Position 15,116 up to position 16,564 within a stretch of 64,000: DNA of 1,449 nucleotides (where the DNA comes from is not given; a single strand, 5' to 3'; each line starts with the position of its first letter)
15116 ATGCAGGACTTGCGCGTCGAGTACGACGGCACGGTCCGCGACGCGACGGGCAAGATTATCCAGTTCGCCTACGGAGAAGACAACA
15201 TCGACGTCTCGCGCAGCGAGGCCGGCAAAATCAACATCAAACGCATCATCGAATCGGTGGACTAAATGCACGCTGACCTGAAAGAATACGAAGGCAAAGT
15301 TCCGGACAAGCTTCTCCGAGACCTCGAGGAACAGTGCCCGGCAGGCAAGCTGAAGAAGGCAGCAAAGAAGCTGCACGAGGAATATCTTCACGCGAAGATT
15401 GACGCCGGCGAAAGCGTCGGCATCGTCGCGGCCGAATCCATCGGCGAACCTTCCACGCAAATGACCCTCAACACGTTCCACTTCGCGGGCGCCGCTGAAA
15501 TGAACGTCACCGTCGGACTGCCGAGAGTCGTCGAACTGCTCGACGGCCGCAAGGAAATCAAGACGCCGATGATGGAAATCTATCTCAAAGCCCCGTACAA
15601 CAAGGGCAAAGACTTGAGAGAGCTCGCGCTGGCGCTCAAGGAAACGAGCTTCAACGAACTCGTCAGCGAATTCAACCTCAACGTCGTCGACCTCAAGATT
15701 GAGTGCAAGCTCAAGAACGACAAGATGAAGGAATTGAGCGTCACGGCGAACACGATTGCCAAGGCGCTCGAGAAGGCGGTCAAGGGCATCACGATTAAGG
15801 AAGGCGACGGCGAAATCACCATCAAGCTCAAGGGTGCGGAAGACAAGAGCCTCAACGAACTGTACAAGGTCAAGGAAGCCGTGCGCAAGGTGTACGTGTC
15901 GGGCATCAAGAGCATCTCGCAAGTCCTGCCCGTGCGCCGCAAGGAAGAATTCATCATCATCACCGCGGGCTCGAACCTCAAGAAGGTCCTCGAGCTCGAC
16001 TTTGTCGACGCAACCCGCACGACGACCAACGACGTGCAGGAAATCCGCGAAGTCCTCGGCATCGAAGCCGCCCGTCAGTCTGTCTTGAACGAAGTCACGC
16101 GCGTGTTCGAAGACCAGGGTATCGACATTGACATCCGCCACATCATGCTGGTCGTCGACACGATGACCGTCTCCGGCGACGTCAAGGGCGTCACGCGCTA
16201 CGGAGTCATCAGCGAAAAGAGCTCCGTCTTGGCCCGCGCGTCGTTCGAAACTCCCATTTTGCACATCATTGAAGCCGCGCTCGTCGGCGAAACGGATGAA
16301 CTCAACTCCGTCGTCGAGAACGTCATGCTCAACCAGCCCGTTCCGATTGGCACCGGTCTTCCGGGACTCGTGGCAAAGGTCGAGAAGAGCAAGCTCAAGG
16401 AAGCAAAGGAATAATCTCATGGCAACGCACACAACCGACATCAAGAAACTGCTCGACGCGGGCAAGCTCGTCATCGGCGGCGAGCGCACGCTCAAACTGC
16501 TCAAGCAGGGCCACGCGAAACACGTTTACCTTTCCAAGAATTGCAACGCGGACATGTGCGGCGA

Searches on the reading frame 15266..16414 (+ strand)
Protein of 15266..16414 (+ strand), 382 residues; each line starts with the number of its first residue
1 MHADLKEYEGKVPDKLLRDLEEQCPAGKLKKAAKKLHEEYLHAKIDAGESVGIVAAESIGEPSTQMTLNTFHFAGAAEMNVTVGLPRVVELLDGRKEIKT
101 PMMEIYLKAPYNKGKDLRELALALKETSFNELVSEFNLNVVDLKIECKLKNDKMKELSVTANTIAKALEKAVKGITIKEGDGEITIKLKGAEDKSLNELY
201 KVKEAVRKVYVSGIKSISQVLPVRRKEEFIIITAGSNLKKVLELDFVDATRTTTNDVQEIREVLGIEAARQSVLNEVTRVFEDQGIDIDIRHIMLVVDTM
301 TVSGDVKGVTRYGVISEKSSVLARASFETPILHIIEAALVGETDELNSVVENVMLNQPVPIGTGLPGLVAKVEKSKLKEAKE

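Call 15: search_protein_families(library=pfam, proteins=[window:15266-16414:+])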
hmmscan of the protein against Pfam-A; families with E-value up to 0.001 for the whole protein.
window:15266-16414:+ (382 aa): 1 family
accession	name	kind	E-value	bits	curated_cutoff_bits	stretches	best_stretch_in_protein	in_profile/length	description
PF04998.22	RNA_pol_Rpb1_5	-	1.4e-51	175.9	28.5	1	44-320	67-265/267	RNA polymerase Rpb1, domain 5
